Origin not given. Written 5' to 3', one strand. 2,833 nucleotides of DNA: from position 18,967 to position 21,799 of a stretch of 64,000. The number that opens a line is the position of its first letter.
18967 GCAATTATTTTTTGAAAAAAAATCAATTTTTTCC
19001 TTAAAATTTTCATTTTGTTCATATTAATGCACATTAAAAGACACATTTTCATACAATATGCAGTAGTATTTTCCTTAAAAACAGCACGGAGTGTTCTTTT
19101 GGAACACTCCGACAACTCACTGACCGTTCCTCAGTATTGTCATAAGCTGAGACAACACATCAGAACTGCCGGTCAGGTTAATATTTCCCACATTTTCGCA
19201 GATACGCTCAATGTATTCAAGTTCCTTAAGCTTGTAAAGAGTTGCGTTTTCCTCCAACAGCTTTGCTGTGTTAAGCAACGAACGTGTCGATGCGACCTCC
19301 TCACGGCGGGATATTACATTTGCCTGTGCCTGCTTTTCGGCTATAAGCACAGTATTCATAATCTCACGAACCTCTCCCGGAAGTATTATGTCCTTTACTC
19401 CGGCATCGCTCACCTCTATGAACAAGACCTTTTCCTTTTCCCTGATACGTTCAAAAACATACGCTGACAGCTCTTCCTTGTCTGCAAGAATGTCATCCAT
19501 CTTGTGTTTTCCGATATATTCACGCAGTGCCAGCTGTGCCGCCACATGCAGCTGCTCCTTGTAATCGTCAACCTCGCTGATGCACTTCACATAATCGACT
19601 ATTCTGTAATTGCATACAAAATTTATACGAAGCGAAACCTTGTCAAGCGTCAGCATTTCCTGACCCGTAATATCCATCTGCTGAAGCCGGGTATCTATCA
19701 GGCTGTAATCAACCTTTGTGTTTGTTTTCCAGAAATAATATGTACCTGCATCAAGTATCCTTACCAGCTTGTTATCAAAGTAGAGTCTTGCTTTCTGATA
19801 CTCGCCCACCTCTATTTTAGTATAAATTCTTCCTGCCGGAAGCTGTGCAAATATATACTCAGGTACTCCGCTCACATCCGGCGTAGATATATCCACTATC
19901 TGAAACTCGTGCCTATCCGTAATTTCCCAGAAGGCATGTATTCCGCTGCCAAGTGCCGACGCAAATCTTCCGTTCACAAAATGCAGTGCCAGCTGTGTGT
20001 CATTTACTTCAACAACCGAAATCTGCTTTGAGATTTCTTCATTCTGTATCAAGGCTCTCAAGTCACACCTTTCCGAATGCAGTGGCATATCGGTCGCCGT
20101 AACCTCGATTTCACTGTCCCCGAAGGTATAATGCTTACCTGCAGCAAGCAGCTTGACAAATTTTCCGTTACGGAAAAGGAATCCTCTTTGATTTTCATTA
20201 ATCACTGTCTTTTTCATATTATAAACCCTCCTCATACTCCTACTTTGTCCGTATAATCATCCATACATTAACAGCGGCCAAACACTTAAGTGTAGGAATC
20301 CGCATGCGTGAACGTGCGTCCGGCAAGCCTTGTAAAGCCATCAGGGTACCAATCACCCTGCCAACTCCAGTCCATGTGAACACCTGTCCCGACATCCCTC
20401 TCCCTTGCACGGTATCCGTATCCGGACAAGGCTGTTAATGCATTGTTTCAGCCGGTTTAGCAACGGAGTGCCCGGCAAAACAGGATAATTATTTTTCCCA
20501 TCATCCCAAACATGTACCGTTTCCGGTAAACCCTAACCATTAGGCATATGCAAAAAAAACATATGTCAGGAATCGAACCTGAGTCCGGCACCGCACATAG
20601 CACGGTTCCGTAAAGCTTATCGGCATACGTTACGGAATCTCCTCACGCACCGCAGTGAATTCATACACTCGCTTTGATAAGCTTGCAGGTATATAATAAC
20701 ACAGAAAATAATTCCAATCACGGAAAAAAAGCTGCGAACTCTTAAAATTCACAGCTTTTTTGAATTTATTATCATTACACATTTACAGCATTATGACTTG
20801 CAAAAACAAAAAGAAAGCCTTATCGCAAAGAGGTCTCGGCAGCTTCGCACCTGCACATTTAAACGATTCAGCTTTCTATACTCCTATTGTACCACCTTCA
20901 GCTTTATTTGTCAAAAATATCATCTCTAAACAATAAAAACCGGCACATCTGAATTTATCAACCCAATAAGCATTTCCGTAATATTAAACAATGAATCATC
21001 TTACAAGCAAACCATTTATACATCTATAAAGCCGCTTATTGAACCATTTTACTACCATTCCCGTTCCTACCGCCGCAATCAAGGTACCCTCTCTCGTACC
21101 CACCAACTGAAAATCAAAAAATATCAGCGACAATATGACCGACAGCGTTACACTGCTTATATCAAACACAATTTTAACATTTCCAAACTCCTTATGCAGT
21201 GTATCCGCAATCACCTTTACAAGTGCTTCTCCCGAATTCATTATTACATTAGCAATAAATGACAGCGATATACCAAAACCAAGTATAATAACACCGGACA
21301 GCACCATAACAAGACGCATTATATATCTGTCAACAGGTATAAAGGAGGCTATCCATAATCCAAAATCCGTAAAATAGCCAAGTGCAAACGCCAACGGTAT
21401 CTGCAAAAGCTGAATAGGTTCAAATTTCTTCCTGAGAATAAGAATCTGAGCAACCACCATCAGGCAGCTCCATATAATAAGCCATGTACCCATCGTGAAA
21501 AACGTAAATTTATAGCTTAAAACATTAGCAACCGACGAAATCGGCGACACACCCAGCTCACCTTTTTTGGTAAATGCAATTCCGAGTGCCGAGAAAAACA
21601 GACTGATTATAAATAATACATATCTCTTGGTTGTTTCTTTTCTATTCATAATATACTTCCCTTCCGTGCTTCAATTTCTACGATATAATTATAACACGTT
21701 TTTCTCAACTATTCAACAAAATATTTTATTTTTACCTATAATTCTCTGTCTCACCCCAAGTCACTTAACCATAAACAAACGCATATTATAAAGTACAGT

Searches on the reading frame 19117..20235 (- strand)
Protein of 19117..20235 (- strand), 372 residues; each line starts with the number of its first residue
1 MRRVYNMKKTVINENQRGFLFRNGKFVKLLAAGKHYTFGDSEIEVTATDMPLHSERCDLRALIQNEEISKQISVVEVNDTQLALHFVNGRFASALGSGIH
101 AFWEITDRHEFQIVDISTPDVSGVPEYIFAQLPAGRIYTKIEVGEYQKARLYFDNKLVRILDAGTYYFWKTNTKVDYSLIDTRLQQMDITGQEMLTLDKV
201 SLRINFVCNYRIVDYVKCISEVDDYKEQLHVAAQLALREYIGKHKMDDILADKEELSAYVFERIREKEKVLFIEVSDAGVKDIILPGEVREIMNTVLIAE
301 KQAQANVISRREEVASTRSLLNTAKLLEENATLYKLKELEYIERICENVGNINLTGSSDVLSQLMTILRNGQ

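Call 76: search_protein_families(library=pfam, proteins=[window:19117-20235:-], max_evalue=0.00001)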
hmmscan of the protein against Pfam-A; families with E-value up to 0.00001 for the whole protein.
window:19117-20235:- (372 aa): 1 family
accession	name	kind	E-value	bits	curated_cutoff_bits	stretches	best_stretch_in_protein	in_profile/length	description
PF01145.31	Band_7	-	1.8e-29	103.5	23.6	1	154-313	14-175/176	SPFH domain / Band 7 family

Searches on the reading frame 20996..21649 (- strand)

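Call 11: search_protein_families(library=pfam, proteins=[window:20996-21649:-], max_evalue=0.001)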
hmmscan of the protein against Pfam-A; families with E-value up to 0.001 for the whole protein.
window:20996-21649:- (217 aa): 1 family
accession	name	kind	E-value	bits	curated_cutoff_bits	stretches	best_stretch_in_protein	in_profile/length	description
PF19700.5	DUF6198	-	3.3e-18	66.6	27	1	6-207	7-205/217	Family of unknown function (DUF6198)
